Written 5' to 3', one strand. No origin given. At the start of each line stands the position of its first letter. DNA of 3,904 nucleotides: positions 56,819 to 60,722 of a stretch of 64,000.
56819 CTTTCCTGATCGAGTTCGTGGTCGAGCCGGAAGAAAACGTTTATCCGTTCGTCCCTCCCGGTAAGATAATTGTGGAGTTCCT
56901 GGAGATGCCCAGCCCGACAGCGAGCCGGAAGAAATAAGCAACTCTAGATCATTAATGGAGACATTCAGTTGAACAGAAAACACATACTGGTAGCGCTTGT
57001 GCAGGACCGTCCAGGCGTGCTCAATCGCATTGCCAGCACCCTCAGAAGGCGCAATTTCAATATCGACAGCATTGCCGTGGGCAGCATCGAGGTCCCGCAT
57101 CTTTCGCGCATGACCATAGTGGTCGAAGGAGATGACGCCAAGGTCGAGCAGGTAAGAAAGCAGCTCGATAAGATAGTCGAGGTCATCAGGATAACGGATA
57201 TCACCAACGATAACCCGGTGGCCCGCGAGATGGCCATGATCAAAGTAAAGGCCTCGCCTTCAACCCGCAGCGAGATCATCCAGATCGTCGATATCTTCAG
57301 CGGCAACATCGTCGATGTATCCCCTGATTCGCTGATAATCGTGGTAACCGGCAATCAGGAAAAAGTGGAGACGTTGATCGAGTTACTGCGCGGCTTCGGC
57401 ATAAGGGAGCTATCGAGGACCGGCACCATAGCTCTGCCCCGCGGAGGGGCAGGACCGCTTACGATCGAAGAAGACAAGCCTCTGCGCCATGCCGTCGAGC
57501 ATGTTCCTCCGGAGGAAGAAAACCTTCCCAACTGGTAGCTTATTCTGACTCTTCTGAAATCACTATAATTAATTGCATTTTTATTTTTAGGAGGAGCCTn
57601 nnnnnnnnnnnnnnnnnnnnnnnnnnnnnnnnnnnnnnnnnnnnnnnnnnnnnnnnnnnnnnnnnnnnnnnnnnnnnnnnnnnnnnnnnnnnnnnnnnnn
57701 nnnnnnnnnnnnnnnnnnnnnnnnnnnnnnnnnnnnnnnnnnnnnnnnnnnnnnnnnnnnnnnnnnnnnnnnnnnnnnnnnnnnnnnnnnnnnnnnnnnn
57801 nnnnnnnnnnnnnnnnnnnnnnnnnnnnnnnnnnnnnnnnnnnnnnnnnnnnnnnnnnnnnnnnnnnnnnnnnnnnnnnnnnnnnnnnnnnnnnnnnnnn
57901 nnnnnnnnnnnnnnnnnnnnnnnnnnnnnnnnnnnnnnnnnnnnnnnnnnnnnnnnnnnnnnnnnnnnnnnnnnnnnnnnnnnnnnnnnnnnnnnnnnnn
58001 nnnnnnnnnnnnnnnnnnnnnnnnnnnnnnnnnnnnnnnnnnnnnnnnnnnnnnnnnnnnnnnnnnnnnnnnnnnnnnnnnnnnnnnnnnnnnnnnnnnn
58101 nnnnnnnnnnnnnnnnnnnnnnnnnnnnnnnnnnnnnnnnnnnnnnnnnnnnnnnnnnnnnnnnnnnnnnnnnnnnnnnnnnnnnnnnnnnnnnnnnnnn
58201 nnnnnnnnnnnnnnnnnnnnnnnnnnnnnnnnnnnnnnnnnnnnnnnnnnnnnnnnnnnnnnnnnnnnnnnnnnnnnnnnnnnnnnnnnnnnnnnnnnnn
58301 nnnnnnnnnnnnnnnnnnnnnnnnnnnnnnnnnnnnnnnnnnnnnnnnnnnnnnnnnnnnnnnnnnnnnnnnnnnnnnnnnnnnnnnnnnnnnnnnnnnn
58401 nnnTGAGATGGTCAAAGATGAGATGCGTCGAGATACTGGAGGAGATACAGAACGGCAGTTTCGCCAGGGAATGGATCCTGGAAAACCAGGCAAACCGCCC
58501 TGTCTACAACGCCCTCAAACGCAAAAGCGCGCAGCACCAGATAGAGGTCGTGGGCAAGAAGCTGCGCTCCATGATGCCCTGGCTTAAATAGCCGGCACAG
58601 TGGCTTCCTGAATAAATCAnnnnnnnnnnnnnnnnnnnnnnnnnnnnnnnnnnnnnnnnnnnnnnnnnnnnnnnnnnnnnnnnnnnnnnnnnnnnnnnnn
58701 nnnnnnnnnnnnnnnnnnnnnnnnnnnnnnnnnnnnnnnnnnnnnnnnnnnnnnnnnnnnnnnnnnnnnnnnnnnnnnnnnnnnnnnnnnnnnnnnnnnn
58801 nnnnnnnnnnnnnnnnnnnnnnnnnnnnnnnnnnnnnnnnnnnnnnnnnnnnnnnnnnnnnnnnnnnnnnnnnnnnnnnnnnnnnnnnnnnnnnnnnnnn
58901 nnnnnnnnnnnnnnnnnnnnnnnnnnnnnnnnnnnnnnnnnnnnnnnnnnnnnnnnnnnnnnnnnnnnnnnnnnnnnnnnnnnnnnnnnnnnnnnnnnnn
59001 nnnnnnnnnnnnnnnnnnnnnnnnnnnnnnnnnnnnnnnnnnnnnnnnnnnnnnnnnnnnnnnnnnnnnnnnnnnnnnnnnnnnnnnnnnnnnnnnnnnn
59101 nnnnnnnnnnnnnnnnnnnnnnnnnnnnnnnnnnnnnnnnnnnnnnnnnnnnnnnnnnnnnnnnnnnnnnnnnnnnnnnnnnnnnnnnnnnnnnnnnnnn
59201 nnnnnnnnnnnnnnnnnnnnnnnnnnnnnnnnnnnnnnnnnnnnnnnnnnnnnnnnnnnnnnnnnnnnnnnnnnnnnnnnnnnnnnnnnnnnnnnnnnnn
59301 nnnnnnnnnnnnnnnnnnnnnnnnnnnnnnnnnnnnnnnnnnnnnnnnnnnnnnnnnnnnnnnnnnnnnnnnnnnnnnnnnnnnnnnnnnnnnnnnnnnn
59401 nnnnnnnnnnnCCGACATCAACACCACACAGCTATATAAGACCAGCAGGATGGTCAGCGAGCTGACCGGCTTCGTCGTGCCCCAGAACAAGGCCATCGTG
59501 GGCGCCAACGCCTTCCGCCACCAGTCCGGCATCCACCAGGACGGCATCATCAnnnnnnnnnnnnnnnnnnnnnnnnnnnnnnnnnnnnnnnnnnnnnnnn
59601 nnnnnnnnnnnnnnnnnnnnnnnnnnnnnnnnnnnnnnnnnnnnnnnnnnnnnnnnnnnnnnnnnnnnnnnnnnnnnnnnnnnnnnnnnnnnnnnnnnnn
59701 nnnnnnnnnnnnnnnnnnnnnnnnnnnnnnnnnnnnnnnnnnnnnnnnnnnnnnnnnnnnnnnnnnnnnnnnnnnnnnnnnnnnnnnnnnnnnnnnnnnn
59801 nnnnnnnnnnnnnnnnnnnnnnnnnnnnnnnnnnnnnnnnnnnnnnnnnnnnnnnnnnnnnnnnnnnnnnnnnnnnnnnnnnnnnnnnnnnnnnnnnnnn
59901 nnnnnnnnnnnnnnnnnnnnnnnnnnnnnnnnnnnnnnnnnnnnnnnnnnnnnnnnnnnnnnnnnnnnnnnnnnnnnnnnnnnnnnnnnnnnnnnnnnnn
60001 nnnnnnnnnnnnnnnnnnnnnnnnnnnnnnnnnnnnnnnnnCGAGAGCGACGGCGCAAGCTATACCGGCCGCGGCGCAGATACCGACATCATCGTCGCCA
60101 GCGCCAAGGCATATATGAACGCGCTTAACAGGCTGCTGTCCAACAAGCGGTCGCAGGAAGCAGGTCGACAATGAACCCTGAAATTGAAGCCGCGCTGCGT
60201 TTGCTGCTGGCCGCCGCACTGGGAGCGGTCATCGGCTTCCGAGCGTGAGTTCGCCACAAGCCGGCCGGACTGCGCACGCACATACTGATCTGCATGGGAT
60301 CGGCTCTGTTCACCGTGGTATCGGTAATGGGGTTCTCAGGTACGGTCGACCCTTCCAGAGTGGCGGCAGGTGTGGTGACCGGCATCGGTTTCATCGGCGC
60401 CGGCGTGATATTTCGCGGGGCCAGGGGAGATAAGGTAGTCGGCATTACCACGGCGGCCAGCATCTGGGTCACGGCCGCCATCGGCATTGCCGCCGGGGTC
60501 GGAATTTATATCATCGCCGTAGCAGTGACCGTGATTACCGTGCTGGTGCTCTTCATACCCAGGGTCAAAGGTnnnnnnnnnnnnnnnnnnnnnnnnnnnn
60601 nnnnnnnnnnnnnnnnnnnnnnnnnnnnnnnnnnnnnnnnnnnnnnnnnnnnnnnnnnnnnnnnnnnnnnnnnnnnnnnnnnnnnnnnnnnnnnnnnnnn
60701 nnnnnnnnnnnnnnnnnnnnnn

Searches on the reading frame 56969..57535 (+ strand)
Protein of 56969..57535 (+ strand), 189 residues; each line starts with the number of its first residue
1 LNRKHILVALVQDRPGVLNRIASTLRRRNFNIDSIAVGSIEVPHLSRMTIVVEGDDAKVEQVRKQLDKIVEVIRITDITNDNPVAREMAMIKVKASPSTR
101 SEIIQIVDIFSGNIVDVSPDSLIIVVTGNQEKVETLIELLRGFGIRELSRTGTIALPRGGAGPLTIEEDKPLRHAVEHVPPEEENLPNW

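Call 22: find_encoding_contigs(protein=window:56969-57535:+, flank=10000, max_places=10)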
Protein window:56969-57535:+ (189 aa): no gene with exactly this product is on record in the collection.

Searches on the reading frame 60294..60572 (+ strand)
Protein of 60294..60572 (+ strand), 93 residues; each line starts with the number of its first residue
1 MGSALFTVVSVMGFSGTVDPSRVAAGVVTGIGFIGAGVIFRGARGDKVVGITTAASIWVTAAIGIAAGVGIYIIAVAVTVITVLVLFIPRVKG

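Call 62: search_protein_families(library=pfam, proteins=[window:60294-60572:+], max_evalue=0.001)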
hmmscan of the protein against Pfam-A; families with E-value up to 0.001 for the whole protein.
window:60294-60572:+ (93 aa): 1 family
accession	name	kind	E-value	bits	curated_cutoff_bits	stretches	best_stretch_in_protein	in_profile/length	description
PF02308.21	MgtC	-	6.5e-24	85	31.4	1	1-88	32-114/121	MgtC family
